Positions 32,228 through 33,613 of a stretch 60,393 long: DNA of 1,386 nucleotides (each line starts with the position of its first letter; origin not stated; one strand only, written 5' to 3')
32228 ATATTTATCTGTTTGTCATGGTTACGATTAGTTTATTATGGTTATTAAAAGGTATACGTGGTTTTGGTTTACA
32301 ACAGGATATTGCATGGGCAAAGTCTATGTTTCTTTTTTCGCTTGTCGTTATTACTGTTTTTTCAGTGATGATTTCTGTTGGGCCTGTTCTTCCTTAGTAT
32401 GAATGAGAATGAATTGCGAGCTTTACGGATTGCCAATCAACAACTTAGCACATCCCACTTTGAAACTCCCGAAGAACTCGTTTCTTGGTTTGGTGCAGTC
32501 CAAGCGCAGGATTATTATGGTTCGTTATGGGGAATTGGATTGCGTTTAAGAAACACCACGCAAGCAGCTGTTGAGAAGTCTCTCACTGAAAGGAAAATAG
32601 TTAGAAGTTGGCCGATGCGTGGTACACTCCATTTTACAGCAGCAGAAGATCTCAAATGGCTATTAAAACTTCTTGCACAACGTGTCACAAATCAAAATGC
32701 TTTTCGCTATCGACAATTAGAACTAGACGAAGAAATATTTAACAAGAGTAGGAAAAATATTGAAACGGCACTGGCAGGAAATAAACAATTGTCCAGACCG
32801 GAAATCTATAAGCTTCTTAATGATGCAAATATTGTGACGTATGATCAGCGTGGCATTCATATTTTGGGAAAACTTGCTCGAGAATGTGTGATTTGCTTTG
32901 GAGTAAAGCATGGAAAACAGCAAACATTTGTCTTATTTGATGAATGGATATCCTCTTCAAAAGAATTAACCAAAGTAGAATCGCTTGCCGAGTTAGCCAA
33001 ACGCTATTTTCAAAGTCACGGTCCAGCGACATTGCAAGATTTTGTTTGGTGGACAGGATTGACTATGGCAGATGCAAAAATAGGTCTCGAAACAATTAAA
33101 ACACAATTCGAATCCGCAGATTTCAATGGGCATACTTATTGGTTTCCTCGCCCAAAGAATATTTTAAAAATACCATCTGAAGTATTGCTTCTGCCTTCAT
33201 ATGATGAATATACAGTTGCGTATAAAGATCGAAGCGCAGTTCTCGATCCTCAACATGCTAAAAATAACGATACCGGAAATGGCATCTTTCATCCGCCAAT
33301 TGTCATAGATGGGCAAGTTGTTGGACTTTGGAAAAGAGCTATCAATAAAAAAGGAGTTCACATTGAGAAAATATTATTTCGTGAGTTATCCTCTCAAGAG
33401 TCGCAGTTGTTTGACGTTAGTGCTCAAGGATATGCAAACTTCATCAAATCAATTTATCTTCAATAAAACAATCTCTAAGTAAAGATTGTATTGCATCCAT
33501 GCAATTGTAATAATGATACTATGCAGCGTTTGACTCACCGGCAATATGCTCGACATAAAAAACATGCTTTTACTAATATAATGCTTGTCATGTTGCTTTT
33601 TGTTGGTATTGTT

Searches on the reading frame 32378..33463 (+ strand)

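Call 90: search_protein_families(library=pfam, proteins=[window:32378-33463:+], max_evalue=0.0001)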
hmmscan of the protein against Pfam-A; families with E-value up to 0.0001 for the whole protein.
window:32378-33463:+ (362 aa): 1 family
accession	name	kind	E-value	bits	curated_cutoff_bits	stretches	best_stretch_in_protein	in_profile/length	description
PF06224.18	AlkZ-like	-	5.1e-59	201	25.9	1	35-355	1-329/329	DNA glycosylase AlkZ-like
